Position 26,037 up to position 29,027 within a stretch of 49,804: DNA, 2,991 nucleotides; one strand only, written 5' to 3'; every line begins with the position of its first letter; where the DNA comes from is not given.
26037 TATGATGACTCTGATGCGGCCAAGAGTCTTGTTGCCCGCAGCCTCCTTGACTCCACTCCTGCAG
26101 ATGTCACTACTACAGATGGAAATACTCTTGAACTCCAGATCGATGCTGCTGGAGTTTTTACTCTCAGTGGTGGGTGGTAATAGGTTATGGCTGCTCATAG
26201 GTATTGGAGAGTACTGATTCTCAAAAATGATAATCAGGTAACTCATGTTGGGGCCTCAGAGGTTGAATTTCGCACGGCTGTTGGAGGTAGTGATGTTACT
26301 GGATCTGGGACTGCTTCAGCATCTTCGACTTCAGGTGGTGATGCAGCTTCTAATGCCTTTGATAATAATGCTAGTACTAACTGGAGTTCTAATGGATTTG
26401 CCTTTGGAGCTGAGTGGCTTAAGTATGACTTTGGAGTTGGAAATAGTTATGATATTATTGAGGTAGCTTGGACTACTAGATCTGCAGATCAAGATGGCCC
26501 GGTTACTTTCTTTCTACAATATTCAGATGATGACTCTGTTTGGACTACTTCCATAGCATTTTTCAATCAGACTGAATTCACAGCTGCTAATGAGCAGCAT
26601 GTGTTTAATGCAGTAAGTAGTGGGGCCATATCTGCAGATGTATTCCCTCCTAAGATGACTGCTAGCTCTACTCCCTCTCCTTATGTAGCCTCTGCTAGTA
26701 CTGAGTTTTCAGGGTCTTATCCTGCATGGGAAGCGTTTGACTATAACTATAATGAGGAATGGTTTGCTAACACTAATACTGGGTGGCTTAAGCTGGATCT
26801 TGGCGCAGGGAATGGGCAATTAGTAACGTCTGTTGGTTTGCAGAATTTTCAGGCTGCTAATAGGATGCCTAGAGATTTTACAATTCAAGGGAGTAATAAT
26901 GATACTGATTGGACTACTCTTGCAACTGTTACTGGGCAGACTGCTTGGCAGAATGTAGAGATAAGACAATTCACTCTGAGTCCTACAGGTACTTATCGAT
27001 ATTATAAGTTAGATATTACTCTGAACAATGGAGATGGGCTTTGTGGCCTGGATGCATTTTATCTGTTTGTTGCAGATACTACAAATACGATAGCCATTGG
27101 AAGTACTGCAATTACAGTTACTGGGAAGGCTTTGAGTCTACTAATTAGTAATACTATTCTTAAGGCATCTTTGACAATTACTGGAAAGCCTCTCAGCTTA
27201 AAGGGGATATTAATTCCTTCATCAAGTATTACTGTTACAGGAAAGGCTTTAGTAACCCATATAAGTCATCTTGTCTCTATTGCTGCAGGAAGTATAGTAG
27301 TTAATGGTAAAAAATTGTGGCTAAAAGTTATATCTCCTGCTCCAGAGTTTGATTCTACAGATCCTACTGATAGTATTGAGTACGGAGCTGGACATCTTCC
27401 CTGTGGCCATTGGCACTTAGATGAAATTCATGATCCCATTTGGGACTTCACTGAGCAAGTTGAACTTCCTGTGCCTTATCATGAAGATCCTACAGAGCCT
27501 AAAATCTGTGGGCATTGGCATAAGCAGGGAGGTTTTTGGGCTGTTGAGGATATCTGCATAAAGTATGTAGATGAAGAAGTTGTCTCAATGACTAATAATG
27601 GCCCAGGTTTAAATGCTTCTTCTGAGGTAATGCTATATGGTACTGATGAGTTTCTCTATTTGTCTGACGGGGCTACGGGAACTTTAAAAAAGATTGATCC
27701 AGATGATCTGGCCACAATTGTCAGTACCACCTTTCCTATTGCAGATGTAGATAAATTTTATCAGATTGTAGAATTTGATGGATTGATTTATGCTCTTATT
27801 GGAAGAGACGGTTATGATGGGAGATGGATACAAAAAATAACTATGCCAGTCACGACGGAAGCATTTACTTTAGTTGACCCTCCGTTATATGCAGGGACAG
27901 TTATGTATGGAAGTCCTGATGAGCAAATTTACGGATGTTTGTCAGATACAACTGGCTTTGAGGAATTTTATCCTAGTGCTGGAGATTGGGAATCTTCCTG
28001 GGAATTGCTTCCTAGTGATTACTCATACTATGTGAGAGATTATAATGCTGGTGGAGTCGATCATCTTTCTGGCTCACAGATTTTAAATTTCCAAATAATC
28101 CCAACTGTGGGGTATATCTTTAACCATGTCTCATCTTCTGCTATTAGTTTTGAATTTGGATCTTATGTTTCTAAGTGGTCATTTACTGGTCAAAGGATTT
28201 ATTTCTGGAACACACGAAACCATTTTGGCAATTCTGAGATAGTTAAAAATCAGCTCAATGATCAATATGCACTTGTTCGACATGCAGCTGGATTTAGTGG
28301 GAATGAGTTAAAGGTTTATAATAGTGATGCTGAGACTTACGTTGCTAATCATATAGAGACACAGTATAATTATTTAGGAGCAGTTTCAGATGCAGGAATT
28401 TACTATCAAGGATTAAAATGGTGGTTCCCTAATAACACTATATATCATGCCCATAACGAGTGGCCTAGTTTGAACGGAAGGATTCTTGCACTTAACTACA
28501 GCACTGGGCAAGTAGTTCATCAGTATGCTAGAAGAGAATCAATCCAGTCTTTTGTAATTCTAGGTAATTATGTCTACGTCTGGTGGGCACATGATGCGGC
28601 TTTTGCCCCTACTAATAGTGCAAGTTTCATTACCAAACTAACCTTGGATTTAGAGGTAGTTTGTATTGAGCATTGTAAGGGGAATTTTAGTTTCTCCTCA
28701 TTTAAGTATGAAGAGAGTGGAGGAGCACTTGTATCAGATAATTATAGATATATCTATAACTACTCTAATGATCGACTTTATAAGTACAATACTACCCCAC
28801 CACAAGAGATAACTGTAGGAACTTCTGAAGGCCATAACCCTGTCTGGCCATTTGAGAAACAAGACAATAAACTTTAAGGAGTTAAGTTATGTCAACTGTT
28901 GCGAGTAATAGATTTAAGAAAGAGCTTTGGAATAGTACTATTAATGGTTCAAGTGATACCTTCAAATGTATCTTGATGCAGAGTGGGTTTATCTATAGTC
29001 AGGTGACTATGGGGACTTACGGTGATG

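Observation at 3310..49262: Fifteen dispersed copies of a 25-29 bp quasi-palindrome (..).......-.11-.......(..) punctuate both arms of the genome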

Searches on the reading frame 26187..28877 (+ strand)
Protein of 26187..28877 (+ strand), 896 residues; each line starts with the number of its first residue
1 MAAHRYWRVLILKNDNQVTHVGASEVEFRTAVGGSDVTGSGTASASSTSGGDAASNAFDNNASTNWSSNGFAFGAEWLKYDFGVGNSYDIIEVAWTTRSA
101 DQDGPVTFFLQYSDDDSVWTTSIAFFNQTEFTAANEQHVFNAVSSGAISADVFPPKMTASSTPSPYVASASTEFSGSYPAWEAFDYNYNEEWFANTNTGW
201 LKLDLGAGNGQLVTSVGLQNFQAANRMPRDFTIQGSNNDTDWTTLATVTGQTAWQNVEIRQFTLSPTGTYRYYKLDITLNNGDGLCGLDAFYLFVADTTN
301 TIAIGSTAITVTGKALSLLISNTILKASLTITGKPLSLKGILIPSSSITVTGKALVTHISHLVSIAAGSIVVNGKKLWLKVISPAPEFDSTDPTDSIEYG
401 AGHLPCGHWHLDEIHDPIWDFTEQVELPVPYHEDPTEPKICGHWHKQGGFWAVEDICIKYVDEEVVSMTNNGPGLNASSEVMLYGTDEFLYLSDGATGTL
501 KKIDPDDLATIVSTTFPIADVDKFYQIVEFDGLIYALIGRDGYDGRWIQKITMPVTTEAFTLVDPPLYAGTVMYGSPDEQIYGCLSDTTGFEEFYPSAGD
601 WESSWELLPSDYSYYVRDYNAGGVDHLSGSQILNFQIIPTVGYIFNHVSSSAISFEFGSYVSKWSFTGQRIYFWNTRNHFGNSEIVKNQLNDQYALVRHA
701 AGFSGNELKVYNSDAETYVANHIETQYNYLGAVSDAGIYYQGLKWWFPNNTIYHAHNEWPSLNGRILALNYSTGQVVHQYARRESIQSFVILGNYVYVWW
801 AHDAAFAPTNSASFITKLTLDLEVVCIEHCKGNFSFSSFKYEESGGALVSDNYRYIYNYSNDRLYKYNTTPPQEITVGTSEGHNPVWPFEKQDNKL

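Call 38: search_protein_families(library=pfam, proteins=[window:26187-28877:+], max_evalue=0.1)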
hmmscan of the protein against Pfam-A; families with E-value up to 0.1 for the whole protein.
window:26187-28877:+ (896 aa): 3 families
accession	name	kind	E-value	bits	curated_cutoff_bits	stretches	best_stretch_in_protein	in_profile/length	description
PF00754.31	F5_F8_type_C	-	7.6e-21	75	28.2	2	168-283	2-119/127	F5/8 type C domain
PF22633.2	F5_F8_type_C_2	-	1.3e-15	58.2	27.8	2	184-262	3-81/91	NedA-like, galactose-binding domain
PF07738.19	Sad1_UNC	-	0.0011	19.5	22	1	192-292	22-127/132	Sad1 / UNC-like C-terminal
